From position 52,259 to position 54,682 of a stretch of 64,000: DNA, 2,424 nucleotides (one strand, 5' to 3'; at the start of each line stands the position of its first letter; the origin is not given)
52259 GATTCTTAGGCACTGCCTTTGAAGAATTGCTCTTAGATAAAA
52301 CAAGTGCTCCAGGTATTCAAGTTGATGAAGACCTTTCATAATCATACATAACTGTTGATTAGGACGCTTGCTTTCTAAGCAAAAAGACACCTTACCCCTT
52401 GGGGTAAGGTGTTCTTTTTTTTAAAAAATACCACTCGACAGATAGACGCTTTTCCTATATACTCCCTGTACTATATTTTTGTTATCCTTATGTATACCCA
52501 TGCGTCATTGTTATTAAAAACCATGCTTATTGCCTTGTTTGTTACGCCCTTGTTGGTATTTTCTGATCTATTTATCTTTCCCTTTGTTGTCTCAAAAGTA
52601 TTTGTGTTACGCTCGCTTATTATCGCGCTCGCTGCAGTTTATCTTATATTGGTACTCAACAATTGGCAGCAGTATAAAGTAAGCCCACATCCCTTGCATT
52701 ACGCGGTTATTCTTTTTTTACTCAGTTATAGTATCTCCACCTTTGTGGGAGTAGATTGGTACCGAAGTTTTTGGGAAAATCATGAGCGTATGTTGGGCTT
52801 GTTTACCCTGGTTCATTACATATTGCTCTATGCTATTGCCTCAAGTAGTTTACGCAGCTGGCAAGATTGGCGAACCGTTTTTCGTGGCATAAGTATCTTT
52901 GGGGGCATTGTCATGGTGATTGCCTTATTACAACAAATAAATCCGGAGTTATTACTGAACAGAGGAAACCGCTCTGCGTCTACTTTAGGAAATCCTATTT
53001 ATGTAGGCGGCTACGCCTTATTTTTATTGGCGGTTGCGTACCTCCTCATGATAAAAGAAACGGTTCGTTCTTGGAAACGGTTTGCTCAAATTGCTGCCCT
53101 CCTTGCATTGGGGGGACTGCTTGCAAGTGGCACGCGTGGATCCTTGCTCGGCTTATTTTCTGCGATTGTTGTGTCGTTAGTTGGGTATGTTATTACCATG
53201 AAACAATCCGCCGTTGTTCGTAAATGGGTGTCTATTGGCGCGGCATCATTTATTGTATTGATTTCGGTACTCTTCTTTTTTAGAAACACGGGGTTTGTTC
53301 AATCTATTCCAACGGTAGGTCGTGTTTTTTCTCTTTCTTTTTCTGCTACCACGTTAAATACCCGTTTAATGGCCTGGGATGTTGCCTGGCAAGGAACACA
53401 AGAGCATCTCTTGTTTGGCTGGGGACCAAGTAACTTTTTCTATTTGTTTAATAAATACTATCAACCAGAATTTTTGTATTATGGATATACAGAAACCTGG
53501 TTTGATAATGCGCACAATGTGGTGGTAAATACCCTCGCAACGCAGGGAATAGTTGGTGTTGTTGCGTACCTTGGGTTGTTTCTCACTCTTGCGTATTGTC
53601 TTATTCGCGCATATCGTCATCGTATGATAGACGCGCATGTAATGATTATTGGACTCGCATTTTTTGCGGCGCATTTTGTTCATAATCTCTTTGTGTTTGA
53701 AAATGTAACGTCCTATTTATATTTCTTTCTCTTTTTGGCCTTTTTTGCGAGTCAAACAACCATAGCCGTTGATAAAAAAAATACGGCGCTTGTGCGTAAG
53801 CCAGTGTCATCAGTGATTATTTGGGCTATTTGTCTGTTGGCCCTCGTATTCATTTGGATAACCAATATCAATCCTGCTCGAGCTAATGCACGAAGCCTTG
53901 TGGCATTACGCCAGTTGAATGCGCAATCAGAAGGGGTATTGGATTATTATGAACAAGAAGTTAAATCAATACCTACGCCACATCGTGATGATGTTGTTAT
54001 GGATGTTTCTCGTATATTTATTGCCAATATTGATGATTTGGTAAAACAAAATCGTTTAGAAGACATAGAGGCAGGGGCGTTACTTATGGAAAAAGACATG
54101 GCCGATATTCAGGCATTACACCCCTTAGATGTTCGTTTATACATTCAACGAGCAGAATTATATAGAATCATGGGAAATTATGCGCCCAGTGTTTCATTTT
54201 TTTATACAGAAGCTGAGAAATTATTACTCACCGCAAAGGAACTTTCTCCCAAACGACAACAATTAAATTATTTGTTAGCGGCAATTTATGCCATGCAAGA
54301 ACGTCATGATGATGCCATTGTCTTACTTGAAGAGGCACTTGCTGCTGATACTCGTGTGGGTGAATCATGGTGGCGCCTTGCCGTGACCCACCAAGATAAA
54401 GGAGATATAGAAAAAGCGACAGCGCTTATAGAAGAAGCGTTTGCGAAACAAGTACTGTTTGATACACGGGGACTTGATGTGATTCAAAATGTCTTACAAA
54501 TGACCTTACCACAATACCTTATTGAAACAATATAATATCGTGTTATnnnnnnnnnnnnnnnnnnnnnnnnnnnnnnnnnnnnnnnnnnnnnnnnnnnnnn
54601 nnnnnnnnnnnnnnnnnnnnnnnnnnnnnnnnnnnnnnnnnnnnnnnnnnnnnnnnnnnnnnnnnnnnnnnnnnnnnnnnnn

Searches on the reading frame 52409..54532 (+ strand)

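Call 72: search_protein_families(library=pfam, proteins=[window:52409-54532:+], max_evalue=0.001)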
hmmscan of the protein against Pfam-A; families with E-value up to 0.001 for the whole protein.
window:52409-54532:+ (708 aa): 8 families
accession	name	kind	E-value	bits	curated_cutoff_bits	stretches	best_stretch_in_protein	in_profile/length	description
PF04932.20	Wzy_C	-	7.7e-20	71.6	31.7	1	228-388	1-149/149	O-Antigen ligase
PF13424.12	TPR_12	-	4e-07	30.6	30.1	1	620-678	6-72/77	Tetratricopeptide repeat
PF14559.12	TPR_19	-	3.7e-06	27.6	25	1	629-679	3-53/68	Tetratricopeptide repeat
PF13181.12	TPR_8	-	4.7e-06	26.8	25.7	0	652-677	2-27/34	Tetratricopeptide repeat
PF13431.12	TPR_17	-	4.2e-05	23.9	24.4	0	570-591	8-29/34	Tetratricopeptide repeat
PF07719.23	TPR_2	-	0.00028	21.2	27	0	620-647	4-31/34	Tetratricopeptide repeat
PF13428.12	TPR_14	-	0.00063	20.6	23.5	0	620-658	4-42/44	Tetratricopeptide repeat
PF13374.12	TPR_10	-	0.00078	19.8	27.5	0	623-645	8-30/42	Tetratricopeptide repeat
